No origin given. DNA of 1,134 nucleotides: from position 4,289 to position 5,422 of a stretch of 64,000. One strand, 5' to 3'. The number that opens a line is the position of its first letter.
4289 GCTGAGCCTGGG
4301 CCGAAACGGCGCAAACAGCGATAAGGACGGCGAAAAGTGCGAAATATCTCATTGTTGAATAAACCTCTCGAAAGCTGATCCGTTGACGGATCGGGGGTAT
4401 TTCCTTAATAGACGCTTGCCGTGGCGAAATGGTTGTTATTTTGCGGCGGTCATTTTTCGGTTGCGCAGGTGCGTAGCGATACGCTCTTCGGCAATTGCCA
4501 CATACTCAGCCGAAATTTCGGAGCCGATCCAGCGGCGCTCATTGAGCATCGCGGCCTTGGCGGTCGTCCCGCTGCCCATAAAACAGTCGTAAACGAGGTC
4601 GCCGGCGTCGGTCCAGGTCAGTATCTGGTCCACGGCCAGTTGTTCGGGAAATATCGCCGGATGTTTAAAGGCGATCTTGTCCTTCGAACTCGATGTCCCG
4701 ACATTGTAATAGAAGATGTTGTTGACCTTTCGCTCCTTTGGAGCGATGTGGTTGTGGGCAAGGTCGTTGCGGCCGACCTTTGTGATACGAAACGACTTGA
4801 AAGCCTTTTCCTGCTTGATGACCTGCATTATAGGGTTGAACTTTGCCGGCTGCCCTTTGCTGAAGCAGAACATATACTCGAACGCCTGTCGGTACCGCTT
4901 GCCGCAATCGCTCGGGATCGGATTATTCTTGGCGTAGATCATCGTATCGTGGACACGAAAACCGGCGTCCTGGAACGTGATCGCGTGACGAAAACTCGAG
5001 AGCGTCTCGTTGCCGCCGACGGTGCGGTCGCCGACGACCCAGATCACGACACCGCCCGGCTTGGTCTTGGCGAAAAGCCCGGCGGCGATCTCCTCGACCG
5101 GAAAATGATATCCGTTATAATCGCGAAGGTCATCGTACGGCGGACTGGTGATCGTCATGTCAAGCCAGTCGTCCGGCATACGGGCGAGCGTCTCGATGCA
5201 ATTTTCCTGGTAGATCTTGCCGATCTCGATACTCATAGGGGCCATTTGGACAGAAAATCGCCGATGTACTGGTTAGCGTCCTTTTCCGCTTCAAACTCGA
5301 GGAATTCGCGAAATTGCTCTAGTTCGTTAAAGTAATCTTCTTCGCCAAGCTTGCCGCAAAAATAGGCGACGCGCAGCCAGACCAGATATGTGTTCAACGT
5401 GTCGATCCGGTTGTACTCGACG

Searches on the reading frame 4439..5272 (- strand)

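Call 103: search_protein_families(library=pfam, proteins=[window:4439-5272:-], max_evalue=0.001)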
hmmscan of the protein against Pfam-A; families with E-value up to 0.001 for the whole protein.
window:4439-5272:- (278 aa): 1 family
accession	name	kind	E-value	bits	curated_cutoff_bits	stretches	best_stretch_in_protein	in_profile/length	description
PF01555.25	N6_N4_Mtase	-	2.7e-40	139.1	26.7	1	38-263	2-221/221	DNA methylase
